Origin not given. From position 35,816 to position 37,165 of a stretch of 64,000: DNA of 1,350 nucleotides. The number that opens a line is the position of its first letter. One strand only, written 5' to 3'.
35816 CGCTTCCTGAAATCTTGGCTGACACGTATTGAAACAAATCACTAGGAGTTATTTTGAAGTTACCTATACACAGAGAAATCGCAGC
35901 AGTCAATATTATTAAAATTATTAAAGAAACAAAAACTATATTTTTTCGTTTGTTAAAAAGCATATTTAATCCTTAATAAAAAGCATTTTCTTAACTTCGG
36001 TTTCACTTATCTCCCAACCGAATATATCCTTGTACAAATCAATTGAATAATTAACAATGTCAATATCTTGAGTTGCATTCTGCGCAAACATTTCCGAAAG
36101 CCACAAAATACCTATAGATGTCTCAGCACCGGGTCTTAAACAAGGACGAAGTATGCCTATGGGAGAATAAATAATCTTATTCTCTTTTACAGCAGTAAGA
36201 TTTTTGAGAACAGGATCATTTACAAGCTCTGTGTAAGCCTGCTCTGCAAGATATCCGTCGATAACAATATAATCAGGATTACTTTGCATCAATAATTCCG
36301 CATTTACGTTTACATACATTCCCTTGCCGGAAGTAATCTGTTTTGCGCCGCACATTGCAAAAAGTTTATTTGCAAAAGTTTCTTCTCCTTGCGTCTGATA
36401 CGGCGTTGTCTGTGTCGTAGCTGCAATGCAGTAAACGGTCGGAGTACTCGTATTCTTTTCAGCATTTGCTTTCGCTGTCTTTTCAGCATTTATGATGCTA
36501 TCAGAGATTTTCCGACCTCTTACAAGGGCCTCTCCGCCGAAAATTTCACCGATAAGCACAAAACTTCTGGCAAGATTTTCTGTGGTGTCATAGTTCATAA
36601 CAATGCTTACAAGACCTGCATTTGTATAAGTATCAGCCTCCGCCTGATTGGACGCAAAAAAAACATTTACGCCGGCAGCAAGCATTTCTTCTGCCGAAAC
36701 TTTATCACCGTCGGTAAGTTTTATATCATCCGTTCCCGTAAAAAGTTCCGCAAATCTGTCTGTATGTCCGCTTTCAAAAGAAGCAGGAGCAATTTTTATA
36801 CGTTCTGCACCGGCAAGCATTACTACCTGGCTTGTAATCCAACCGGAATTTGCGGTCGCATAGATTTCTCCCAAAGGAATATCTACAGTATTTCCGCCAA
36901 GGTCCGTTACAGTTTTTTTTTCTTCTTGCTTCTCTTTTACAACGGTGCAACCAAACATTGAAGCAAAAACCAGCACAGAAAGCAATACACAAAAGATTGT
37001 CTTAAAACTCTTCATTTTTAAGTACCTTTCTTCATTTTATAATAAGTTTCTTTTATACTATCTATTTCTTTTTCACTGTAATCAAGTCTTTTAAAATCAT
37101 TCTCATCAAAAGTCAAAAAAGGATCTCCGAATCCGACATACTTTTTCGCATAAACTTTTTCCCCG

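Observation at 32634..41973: Tightly packed glycan-modification operon downstream of the collagen-like gene that embeds a FecBCD-type ABC importer, a metallophosphoesterase and an orphan ClpP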

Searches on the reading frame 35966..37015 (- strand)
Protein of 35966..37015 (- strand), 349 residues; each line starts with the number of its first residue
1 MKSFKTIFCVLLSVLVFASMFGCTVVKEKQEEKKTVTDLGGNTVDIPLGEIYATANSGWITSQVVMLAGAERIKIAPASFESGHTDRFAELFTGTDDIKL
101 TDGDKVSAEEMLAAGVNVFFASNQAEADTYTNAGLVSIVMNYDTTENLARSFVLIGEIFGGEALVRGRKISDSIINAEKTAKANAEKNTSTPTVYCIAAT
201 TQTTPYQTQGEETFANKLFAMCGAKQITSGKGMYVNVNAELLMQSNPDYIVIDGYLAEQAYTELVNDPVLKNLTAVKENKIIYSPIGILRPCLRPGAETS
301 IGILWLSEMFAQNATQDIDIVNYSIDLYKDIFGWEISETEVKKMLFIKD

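Call 4: search_protein_families(library=pfam, proteins=[window:35966-37015:-], max_evalue=0.01)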
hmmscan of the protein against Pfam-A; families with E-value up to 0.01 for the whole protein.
window:35966-37015:- (349 aa): 1 family
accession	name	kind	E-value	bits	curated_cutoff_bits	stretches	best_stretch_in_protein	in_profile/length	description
PF01497.23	Peripla_BP_2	-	3.5e-11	43.4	27.5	1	107-283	72-230/235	Periplasmic binding protein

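Call 7: search_protein_families(library=ncbifam, proteins=[window:35966-37015:-], max_evalue=0.01)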
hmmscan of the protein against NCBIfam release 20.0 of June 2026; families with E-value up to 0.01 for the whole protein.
window:35966-37015:- (349 aa): 4 families
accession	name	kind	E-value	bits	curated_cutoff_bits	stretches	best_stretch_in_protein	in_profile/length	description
TIGR04281.1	peripla_PGF_1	equivalog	8.4e-11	41.6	325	1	96-282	61-239/330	PGF-CTERM-anchored ABC transporter substrate-binding protein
TIGR03659.1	IsdE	equivalog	4.7e-09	35.8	298.65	1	127-281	109-264/292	heme ABC transporter substrate-binding protein IsdE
NF008501.1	PRK11411.1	subfamily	4.6e-07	29.1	320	1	161-282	146-267/303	Fe(3+) dicitrate ABC transporter substrate-binding protein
NF002894.0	PRK03379.1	equivalog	0.0083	15.3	234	0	202-258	163-220/266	vitamin B12 ABC transporter substrate-binding protein BtuF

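Call 11: find_encoding_contigs(protein=window:35966-37015:-, flank=10000, max_places=10)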
Protein window:35966-37015:- (349 aa): 23 contigs read that carry it; 2 places shown.
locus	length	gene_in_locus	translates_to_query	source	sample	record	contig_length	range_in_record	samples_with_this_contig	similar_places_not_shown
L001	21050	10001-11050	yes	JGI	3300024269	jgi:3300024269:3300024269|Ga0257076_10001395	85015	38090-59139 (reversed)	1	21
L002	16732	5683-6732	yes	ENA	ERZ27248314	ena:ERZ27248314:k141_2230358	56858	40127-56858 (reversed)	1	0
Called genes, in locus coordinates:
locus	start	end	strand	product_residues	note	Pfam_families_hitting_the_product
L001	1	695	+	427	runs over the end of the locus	PF00675:Peptidase_M16, PF05193:Peptidase_M16_C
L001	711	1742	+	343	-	PF01790:LGT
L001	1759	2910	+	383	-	PF01098:FTSW_RODA_SPOVE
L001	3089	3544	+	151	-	-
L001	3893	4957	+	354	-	-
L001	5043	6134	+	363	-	PF07719:TPR_2 (faint), PF13428:TPR_14 (faint), PF23558:TPR_P4H (weak)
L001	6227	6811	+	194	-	PF00574:CLP_protease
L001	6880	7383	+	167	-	-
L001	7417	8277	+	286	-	PF01501:Glyco_transf_8, PF18404:Glyco_transf_24 (weak)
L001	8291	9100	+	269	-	PF00132:Hexapep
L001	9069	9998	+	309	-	-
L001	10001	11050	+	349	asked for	PF01497:Peripla_BP_2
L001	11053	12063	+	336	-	PF01032:FecCD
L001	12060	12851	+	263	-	PF02463:SMC_N, PF00005:ABC_tran, PF13479:AAA_24 (faint), PF13175:AAA_15 (weak), PF13304:AAA_21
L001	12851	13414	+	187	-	-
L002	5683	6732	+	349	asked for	PF01497:Peripla_BP_2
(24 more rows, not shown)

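Call 12: find_homologous_proteins(query=window:35966-37015:-, max_evalue=0.00001)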
Query window:35966-37015:- (349 aa): 32 proteins with E <= 0.00001 among 3445 candidates.
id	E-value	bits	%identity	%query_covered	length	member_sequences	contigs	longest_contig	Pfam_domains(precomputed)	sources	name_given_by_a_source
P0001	7.0e-206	701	91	100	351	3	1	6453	PF01497.24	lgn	-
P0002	1.9e-192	657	84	100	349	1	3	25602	PF01497.24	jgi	-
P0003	1.9e-181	621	81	99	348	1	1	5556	PF01497.24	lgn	-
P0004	2.9e-153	528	70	99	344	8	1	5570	PF01497.24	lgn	-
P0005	4.3e-147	508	67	98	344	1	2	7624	PF01497.24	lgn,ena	-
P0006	2.8e-146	505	68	96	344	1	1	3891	PF01497.24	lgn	-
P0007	6.1e-146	504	67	98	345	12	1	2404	PF01497.24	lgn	-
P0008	1.5e-142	493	71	90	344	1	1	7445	PF01497.24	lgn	-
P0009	2.1e-142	492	66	98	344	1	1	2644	PF01497.24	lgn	-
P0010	2.5e-142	492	66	98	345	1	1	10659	PF01497.24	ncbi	-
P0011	1.5e-141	489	65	98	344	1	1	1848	PF01497.24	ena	-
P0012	2.3e-140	485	66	96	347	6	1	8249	PF01497.24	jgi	jgi:iron complex transport system substrate-binding protein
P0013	4.5e-140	485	64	98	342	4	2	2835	PF01497.24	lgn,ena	-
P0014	5.1e-140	484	66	98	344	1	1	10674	PF01497.24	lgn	-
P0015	1.3e-138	480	67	93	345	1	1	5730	PF01497.24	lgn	-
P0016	4.7e-137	475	65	96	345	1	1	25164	PF01497.24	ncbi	-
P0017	1.8e-136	473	63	99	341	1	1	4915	PF01497.24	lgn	-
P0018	5.3e-136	471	62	98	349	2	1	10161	PF01497.24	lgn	-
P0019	6.0e-136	471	66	93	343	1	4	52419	PF01497.24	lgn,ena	-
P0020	2.9e-135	469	63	98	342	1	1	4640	PF01497.24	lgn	-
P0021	2.9e-133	462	63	97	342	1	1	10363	PF01497.24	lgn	-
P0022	3.9e-125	435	57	98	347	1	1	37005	PF01497.24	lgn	-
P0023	6.9e-121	421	56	98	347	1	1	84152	PF01497.24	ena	-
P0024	3.9e-120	419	57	98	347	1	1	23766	PF01497.24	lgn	-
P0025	5.5e-112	392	53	98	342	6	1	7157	PF01497.24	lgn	-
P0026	3.5e-110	386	53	96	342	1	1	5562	PF01497.24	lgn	-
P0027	8.0e-108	379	52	96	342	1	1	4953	PF01497.24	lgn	-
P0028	5.6e-105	369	52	92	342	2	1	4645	PF01497.24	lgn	-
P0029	7.5e-104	366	48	98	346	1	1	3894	PF01497.24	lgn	-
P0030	7.8e-101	356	49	98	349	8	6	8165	PF01497.24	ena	-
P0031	1.0e-96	342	47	98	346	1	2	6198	PF01497.24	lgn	-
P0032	1.7e-90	322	45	99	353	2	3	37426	PF01497.24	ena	-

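Call 13: find_encoding_contigs(protein=P0016, flank=10000, max_places=2)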
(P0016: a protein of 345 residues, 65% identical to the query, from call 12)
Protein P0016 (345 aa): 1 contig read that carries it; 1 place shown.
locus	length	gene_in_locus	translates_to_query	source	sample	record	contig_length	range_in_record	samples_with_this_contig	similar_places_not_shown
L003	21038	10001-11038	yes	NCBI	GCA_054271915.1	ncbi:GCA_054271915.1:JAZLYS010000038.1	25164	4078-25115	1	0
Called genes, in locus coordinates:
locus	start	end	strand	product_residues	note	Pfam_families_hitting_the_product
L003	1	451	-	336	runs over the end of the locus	PF00005:ABC_tran, PF13304:AAA_21 (faint), PF08352:oligo_HPY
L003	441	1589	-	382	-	PF00005:ABC_tran, PF13304:AAA_21 (weak), PF08352:oligo_HPY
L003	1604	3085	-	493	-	PF12911:OppC_N, PF00528:BPD_transp_1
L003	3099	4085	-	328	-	PF00528:BPD_transp_1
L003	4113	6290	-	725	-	PF00496:SBP_bac_5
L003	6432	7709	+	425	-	PF09861:Lar_N, PF21113:LarA_C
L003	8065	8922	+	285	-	PF01501:Glyco_transf_8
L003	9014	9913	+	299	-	-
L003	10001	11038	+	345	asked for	PF01497:Peripla_BP_2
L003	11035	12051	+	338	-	PF01032:FecCD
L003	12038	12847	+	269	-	PF02463:SMC_N (weak), PF00005:ABC_tran, PF13175:AAA_15 (faint), PF13304:AAA_21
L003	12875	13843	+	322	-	PF01501:Glyco_transf_8, PF18404:Glyco_transf_24 (weak)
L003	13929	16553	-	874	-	PF01326:PPDK_N, PF00391:PEP-utilizers, PF02896:PEP-utilizers_C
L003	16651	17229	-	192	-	PF01726:LexA_DNA_bind, PF00717:Peptidase_S24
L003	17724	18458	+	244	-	PF14808:TMEM164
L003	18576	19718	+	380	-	-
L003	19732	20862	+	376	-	PF13676:TIR_2 (weak)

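Call 14: find_encoding_contigs(protein=P0023, flank=10000, max_places=2)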
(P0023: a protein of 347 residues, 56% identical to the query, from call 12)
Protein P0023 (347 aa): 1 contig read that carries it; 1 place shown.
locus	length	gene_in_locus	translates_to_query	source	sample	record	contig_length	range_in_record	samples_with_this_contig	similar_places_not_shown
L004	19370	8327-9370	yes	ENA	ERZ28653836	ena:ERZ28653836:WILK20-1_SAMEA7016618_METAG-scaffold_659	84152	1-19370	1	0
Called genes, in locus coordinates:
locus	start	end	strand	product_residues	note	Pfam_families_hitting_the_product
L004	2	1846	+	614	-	?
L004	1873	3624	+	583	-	PF13428:TPR_14 (faint), PF13432:TPR_16 (faint), PF13676:TIR_2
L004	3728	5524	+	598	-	PF12773:DZR (faint), PF13248:Zn_ribbon_3 (faint), PF13421:Band_7_1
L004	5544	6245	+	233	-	-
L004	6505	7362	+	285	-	PF01501:Glyco_transf_8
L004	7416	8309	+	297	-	-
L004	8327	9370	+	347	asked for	PF01497:Peripla_BP_2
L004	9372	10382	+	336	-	PF01032:FecCD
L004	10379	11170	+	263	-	PF00005:ABC_tran, PF02463:SMC_N, PF13175:AAA_15 (faint), PF13304:AAA_21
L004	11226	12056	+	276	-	-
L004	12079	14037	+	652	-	PF01501:Glyco_transf_8, PF00535:Glycos_transf_2, PF10111:Glyco_tranf_2_2, PF13641:Glyco_tranf_2_3 (weak)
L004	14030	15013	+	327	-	PF00535:Glycos_transf_2, PF10111:Glyco_tranf_2_2, PF13641:Glyco_tranf_2_3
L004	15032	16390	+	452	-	PF00535:Glycos_transf_2, PF08942:DUF1919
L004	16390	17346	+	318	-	PF01073:3Beta_HSD, PF01370:Epimerase, PF02719:Polysacc_synt_2 (weak), PF16363:GDP_Man_Dehyd, PF07993:NAD_binding_4 (weak)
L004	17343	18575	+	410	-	PF03721:UDPG_MGDP_dh_N, PF00984:UDPG_MGDP_dh, PF03720:UDPG_MGDP_dh_C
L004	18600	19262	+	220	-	PF13578:Methyltransf_24 (weak)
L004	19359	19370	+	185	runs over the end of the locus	PF01966:HD (weak)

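Call 15: find_encoding_contigs(protein=P0032, flank=10000, max_places=3)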
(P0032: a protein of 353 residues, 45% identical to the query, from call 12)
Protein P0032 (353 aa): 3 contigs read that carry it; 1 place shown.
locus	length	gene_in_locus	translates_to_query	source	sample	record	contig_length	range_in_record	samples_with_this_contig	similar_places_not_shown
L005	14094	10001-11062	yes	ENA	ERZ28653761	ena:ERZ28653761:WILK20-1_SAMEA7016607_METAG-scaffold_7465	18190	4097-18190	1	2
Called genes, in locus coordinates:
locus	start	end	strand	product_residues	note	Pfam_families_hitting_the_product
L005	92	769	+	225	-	-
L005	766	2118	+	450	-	PF04055:Radical_SAM, PF13186:SPASM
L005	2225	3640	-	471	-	-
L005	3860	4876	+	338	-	-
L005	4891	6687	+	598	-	PF02534:T4SS-DNA_transf, PF10412:TrwB_AAD_bind, PF12696:TraG-D_C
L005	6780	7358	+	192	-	-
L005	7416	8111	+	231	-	PF00149:Metallophos, PF12850:Metallophos_2 (weak)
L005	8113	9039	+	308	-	PF18143:HAD_SAK_2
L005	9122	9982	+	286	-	PF01501:Glyco_transf_8, PF18404:Glyco_transf_24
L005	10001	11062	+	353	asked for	PF01497:Peripla_BP_2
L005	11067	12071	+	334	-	PF01032:FecCD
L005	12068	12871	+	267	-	PF00005:ABC_tran, PF02463:SMC_N, PF13175:AAA_15 (faint), PF13479:AAA_24 (faint), PF13304:AAA_21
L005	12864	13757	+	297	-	PF00535:Glycos_transf_2, PF10111:Glyco_tranf_2_2, PF13641:Glyco_tranf_2_3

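Call 18: find_related_loci(query=A1, collection=genome_contigs, flank=10000)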
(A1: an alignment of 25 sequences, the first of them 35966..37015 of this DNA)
Query A1 (349 aa) in genome_contigs; peptide patterns used: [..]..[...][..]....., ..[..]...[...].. (x = any residue, [..] = any of these).
49 stretches matched a pattern, but none encodes a relative of the query by tblastn (E <= 1e-3).

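Call 19: find_related_loci(query=A1, collection=metagenome_contigs, flank=10000)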
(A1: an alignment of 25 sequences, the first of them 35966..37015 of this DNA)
Query A1 (349 aa) in metagenome_contigs; peptide patterns used: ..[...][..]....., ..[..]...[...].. (x = any residue, [..] = any of these).
406 stretches matched a pattern; 1 encode a relative of the query (tblastn E <= 1e-3); 1 distinct loci.
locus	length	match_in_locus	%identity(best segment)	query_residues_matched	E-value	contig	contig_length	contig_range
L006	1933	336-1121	73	84-345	7e-141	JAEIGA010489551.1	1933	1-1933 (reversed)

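Call 20: find_encoding_contigs(protein=P0019, flank=10000, max_places=2)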
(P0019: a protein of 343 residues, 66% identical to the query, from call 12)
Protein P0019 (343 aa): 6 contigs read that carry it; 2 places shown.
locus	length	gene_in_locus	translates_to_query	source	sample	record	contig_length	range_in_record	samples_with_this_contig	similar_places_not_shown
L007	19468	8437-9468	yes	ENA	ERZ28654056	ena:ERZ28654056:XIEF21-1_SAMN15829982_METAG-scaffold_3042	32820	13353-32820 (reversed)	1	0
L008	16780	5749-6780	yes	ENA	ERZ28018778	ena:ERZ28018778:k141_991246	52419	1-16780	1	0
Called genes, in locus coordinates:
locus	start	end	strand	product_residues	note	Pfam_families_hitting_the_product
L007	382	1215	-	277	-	PF05116:S6PP (faint), PF08282:Hydrolase_3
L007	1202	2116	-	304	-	PF01479:S4 (weak), PF00849:PseudoU_synth_2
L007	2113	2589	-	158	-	PF01252:Peptidase_A8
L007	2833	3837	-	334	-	PF13200:DUF4015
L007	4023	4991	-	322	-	PF06325:PrmA, PF08241:Methyltransf_11 (faint), PF05175:MTS (weak), PF03602:Cons_hypoth95 (weak), PF13489:Methyltransf_23 (faint), PF13649:Methyltransf_25 (weak), PF13847:Methyltransf_31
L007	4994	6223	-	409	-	PF09587:PGA_cap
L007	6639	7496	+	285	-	PF01501:Glyco_transf_8, PF18404:Glyco_transf_24 (weak)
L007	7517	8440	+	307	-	-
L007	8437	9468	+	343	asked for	PF01497:Peripla_BP_2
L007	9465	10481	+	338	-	PF01032:FecCD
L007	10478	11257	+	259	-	PF00005:ABC_tran, PF02463:SMC_N, PF13175:AAA_15 (faint), PF13304:AAA_21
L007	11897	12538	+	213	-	PF02397:Bac_transf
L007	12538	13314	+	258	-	PF13641:Glyco_tranf_2_3, PF00535:Glycos_transf_2, PF10111:Glyco_tranf_2_2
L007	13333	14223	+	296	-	PF04991:LicD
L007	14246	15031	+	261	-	PF00535:Glycos_transf_2 (weak)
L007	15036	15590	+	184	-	-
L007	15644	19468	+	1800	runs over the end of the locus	PF27189:YkzU, PF09992:NAGPA, PF19127:Choline_bind_3 (faint), PF25783:BigA_beta (faint)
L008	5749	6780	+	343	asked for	PF01497:Peripla_BP_2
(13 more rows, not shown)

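Call 21: find_encoding_contigs(protein=P0022, flank=10000, max_places=2)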
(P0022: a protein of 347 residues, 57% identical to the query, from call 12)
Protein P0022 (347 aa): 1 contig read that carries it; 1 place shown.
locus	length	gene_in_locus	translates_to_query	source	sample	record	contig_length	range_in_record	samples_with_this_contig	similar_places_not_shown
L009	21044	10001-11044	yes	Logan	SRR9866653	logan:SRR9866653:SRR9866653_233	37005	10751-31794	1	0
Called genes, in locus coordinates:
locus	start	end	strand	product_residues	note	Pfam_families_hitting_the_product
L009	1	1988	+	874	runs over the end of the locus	PF13424:TPR_12 (faint), PF12770:CHAT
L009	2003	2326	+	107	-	PF13560:HTH_31 (weak), PF01381:HTH_3 (weak)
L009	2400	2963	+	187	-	PF01966:HD (weak)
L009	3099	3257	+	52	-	-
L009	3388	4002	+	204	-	PF00574:CLP_protease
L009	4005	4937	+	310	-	-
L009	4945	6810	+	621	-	PF02534:T4SS-DNA_transf, PF10412:TrwB_AAD_bind, PF12696:TraG-D_C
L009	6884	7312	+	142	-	PF10722:YbjN (weak)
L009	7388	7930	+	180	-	-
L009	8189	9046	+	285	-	PF01501:Glyco_transf_8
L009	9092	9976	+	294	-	-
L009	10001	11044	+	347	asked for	PF01497:Peripla_BP_2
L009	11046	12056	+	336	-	PF01032:FecCD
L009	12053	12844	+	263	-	PF02463:SMC_N (weak), PF00005:ABC_tran, PF13175:AAA_15 (faint), PF13304:AAA_21 (weak)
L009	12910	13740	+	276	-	-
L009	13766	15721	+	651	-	PF01501:Glyco_transf_8, PF00535:Glycos_transf_2, PF10111:Glyco_tranf_2_2, PF13641:Glyco_tranf_2_3 (weak)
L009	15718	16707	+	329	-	PF00535:Glycos_transf_2, PF10111:Glyco_tranf_2_2, PF13641:Glyco_tranf_2_3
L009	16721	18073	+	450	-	PF00535:Glycos_transf_2, PF08942:DUF1919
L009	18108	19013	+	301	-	PF01073:3Beta_HSD (weak), PF01370:Epimerase, PF16363:GDP_Man_Dehyd, PF07993:NAD_binding_4 (weak)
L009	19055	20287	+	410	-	PF03721:UDPG_MGDP_dh_N, PF00984:UDPG_MGDP_dh, PF03720:UDPG_MGDP_dh_C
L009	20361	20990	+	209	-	-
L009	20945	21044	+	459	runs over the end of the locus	PF04055:Radical_SAM, PF13186:SPASM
